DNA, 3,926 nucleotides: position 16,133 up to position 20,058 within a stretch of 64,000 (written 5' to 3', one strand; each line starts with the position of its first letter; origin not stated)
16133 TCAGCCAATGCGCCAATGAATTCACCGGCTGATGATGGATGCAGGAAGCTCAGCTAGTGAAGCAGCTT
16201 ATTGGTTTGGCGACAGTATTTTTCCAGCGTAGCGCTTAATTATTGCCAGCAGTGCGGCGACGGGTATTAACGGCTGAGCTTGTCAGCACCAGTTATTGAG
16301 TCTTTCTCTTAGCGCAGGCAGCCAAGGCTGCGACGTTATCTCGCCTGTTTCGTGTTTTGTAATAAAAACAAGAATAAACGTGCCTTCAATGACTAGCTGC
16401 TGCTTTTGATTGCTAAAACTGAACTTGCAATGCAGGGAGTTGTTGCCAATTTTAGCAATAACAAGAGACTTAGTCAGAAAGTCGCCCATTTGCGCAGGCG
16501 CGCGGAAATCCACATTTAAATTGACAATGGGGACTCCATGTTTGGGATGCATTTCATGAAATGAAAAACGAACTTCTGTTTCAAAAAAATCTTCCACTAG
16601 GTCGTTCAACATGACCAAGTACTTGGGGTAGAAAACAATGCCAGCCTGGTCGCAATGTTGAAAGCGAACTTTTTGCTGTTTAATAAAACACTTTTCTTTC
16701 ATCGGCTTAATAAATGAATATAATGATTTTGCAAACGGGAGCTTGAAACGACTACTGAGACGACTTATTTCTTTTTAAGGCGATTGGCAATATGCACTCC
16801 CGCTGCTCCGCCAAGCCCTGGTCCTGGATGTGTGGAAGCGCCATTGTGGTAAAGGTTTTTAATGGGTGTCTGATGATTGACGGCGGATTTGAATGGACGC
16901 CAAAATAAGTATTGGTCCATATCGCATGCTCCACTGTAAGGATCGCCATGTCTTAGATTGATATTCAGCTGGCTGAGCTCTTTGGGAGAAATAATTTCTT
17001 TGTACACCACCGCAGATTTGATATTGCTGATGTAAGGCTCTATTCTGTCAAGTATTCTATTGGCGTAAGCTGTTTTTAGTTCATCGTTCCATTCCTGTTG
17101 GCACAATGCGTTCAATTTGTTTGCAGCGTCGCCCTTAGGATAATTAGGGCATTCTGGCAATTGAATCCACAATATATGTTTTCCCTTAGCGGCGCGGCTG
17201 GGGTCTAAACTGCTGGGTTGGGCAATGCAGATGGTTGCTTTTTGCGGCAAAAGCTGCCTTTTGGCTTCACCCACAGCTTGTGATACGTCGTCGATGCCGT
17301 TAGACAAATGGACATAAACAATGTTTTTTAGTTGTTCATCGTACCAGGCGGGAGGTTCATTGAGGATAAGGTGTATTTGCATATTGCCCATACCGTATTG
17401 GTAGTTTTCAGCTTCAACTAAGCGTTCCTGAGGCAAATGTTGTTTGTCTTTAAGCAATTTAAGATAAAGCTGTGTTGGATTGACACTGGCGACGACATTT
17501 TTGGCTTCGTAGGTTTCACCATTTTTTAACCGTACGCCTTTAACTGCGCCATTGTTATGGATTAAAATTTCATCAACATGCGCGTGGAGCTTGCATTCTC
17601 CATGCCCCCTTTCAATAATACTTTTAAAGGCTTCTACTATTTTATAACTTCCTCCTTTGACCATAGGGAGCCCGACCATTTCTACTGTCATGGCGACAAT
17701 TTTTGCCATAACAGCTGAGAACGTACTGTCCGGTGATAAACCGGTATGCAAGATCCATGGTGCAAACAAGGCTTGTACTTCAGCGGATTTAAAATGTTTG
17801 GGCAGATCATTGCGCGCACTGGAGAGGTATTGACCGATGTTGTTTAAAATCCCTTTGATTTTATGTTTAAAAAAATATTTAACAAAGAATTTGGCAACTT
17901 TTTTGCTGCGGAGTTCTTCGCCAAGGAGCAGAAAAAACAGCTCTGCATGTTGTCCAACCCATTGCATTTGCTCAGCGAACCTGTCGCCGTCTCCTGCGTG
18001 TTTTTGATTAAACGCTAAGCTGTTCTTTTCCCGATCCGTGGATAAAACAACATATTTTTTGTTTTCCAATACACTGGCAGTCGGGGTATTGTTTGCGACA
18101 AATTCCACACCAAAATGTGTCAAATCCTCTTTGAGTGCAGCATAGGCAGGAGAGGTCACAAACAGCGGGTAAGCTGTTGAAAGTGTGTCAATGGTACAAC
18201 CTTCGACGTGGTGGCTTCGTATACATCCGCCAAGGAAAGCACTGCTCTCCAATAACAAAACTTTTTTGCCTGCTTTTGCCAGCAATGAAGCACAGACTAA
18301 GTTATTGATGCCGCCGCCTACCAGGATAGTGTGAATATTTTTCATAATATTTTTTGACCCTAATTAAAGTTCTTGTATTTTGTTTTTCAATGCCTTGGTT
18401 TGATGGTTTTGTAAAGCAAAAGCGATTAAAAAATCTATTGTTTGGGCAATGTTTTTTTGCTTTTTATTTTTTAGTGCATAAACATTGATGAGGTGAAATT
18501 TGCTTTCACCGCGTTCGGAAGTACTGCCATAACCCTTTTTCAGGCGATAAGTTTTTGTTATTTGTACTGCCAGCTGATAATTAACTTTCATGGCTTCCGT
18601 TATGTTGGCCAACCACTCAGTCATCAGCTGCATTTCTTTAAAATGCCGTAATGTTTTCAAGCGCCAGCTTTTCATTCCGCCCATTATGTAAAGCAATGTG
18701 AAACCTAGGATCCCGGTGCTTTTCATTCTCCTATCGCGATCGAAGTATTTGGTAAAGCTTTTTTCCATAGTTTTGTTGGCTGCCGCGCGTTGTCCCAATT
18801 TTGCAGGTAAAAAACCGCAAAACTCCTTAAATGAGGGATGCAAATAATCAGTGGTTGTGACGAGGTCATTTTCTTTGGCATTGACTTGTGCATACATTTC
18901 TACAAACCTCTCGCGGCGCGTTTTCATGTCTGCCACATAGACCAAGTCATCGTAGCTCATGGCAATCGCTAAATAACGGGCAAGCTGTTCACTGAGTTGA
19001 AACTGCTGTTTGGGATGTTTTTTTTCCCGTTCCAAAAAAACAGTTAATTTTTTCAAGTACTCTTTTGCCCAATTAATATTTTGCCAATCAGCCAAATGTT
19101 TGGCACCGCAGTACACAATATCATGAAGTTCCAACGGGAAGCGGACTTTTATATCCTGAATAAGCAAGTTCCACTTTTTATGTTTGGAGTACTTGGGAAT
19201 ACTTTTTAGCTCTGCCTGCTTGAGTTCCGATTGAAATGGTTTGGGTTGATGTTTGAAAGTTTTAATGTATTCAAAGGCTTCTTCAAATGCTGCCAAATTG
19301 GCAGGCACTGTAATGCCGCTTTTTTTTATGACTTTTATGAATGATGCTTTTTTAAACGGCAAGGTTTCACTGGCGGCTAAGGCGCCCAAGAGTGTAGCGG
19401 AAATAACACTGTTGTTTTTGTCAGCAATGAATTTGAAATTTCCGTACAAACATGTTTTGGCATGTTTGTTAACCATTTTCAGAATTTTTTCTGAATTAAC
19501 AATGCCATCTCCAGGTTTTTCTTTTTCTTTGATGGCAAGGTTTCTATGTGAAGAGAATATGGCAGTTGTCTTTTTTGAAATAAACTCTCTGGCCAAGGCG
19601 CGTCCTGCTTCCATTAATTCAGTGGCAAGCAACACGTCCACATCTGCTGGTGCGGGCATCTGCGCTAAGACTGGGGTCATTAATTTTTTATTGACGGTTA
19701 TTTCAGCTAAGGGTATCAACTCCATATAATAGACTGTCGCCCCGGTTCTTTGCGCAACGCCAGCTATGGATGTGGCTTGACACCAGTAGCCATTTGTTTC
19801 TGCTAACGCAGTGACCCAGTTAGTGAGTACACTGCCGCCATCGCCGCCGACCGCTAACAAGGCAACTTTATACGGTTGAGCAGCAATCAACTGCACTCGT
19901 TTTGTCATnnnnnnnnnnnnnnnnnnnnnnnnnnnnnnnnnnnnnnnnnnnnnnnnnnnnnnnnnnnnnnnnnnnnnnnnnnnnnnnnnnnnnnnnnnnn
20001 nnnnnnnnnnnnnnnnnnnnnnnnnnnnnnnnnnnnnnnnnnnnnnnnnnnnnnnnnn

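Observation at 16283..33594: Aryl-CoA/gentisate-type catabolic cluster with no CoA ligase and no regulator: predicted arylglyoxylate (isatinate-like) route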

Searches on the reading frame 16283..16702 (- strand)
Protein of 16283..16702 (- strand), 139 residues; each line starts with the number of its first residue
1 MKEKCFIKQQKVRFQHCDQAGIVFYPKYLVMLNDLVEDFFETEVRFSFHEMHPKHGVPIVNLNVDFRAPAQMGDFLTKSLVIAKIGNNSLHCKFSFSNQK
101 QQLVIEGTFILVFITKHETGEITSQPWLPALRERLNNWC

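Call 3: search_protein_families(library=pfam, proteins=[window:16283-16702:-])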
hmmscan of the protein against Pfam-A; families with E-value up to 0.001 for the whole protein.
window:16283-16702:- (139 aa): 2 families
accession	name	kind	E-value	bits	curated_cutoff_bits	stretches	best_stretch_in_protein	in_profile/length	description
PF13279.12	4HBT_2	-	9.6e-11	42.6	25.5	1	12-124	1-113/122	Thioesterase-like superfamily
PF03061.28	4HBT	-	2.3e-07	31.5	20.6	1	21-104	2-78/79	Thioesterase superfamily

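Call 5: search_protein_families(library=ncbifam, proteins=[window:16283-16702:-])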
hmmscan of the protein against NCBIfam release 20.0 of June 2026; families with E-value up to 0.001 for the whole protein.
window:16283-16702:- (139 aa): 4 families
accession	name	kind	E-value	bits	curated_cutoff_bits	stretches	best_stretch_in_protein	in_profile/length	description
TIGR00051.1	TIGR00051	subfamily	3.3e-11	43.6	68.7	1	11-120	3-112/117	YbgC/FadM family acyl-CoA thioesterase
TIGR02799.1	thio_ybgC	equivalog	1.8e-07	31.5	141.35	1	9-117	4-112/126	tol-pal system-associated acyl-CoA thioesterase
NF047424.1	MenI_Staph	exception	2.8e-06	27.3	225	1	10-122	8-120/148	1,4-dihydroxy-2-naphthoyl-CoA hydrolase MenI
NF008065.0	PRK10800.1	equivalog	9.4e-05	22.6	185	1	2-118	2-118/134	tol-pal system-associated acyl-CoA thioesterase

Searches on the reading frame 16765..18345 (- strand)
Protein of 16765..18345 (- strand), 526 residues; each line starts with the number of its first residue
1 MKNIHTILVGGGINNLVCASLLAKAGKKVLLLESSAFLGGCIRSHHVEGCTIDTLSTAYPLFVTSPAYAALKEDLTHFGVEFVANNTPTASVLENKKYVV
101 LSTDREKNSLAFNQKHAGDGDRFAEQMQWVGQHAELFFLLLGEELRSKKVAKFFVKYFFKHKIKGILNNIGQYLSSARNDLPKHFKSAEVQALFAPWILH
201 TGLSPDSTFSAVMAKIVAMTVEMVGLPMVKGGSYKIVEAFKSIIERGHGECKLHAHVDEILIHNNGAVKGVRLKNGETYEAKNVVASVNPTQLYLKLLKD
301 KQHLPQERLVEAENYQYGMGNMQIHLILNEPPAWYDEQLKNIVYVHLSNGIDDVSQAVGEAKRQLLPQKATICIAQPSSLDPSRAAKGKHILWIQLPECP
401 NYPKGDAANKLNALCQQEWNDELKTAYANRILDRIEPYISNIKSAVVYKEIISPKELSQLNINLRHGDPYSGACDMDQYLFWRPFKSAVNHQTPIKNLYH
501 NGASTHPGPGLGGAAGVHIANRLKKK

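Call 3: search_protein_families(library=pfam, proteins=[window:16765-18345:-])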
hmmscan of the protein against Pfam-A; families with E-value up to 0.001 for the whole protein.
window:16765-18345:- (526 aa): 4 families
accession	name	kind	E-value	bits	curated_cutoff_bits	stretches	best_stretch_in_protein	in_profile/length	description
PF01593.30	Amino_oxidase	-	2.3e-16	60.6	19.8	1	16-355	4-301/443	Flavin containing amine oxidoreductase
PF13450.12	NAD_binding_8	-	5.5e-11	43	21.9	1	9-60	2-53/68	NAD(P)-binding Rossmann-like domain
PF03486.20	HI0933_like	-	0.00013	21.9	50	0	5-65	2-62/244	HI0933-like protein Rossmann domain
PF01266.30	DAO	-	0.00094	19.2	27.9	0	8-40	4-37/353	FAD dependent oxidoreductase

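Call 5: search_protein_families(library=ncbifam, proteins=[window:16765-18345:-])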
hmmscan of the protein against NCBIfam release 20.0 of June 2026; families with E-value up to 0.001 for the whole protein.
window:16765-18345:- (526 aa): 14 families
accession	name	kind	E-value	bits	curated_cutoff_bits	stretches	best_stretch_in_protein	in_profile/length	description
NF045689.1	BCarotKetCrtO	equivalog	9.5e-53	179.6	1000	1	1-521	1-533/563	beta-carotene ketolase CrtO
TIGR02734.1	crtI_fam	subfamily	4.5e-29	101.5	238.1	1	7-512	2-475/504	phytoene desaturase family protein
TIGR02730.1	carot_isom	equivalog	5.5e-27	94.7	586.9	1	6-522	3-487/493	carotenoid isomerase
NF045637.1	carotdesatCrtDProt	equivalog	4.2e-23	81.6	580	1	7-300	2-287/485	1-hydroxycarotenoid 3,4-desaturase CrtD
NF058655.1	CrtID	equivalog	3.4e-22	78.9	640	1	7-511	2-467/478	bifunctional phytoene desaturase/3,4-desaturase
NF042421.1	hydcarot_desat_CrtD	equivalog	8.3e-16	57.5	500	1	5-511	3-469/487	1-hydroxycarotenoid 3,4-desaturase CrtD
TIGR02733.1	desat_CrtD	equivalog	1e-14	54.1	549.7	2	5-54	3-52/492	C-3',4' desaturase CrtD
NF005560.0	PRK07233.1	equivalog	5.7e-12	45.2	252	2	7-53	4-50/435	hypothetical protein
TIGR03467.1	HpnE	equivalog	1e-08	35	283.05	1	8-53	3-50/430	hydroxysqualene dehydroxylase HpnE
TIGR02731.1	phytoene_desat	equivalog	2.6e-05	23.2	569.4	0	7-48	3-44/453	15-cis-phytoene desaturase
NF008845.0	PRK11883.1-5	equivalog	0.00022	19.7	560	0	5-97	6-101/468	protoporphyrinogen oxidase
TIGR00031.1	UDP-GALP_mutase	equivalog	0.00049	19.2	303.75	1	6-46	4-44/378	UDP-galactopyranose mutase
TIGR00562.1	proto_IX_ox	equivalog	0.00051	18.7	97.85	0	5-53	4-54/470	protoporphyrinogen oxidase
NF053676.1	4oxCHCAChcC1Cy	equivalog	0.00055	18.5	1000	0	6-41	4-39/528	4-oxocyclohexanecarboxylate 2-dehydrogenase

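Call 45: search_solved_structures(query=window:16765-18345:-, max_evalue=0.00001)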
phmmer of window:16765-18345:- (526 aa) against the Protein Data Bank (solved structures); distinct sequences matched with E-value up to 0.00001: 2.
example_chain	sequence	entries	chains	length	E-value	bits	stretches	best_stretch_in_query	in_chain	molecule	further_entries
4rep_A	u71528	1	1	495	3.7e-11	45.5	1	6-318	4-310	Gamma-carotene desaturase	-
4dgk_A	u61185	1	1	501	5.9e-08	34.9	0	429-517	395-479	Phytoene dehydrogenase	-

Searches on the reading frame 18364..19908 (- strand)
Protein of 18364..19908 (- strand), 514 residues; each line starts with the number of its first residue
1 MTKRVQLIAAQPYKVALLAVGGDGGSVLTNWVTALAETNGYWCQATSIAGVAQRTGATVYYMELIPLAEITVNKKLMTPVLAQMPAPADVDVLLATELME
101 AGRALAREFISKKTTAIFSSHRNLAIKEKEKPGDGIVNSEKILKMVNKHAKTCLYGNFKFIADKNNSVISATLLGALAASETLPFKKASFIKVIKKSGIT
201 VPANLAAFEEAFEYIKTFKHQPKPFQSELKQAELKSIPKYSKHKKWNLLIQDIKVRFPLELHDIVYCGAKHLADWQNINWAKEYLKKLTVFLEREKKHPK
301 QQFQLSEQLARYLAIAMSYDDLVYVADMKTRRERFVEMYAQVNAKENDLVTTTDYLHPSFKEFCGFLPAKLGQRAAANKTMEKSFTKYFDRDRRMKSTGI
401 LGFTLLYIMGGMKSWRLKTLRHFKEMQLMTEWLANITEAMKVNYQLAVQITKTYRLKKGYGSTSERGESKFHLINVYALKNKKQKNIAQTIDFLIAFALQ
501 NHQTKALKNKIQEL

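Call 3: search_protein_families(library=pfam, proteins=[window:18364-19908:-])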
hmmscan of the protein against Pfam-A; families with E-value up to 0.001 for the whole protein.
window:18364-19908:- (514 aa): 2 families
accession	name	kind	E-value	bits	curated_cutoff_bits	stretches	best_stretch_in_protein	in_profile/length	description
PF20169.3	DUF6537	-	3.2e-36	125.6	27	1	261-474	1-200/203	Family of unknown function (DUF6537)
PF01558.24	POR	-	1.4e-09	38.8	27.4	1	21-213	1-173/173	Pyruvate ferredoxin/flavodoxin oxidoreductase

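Call 5: search_protein_families(library=ncbifam, proteins=[window:18364-19908:-])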
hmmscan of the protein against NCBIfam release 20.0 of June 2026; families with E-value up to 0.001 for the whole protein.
window:18364-19908:- (514 aa): 10 families
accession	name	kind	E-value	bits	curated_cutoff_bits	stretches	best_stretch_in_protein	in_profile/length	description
NF006179.0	PRK08312.1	subfamily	1.1e-154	516.4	348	1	10-513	9-507/514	indolepyruvate oxidoreductase subunit beta family protein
NF009589.0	PRK13030.1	subfamily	5.6e-16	57.4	816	1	9-342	725-1032/1170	indolepyruvate ferredoxin oxidoreductase family protein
NF009588.0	PRK13029.1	subfamily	3.4e-12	45.1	952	1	9-343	741-1053/1196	indolepyruvate ferredoxin oxidoreductase family protein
NF005325.0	PRK06853.1-5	equivalog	7.9e-08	32.3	230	1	14-214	5-190/192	indolepyruvate oxidoreductase subunit beta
NF005323.0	PRK06853.1-3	equivalog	1.1e-07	32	238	1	12-216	6-196/197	indolepyruvate oxidoreductase subunit beta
TIGR03334.1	IOR_beta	equivalog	3e-07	30.6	205.8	1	14-211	2-187/189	indolepyruvate ferredoxin oxidoreductase subunit beta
NF004915.0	PRK06274.1-1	equivalog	4.8e-07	29.4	274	1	15-197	5-172/194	indolepyruvate oxidoreductase subunit beta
NF004917.0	PRK06274.1-3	equivalog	7.3e-07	29.3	284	1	14-220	4-198/203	indolepyruvate oxidoreductase subunit beta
NF005322.0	PRK06853.1-2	equivalog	8.7e-07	28.9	237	1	14-209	7-187/197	indolepyruvate oxidoreductase subunit beta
NF004918.0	PRK06274.1-4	equivalog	1.3e-06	28.3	278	1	13-196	3-171/202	indolepyruvate oxidoreductase subunit beta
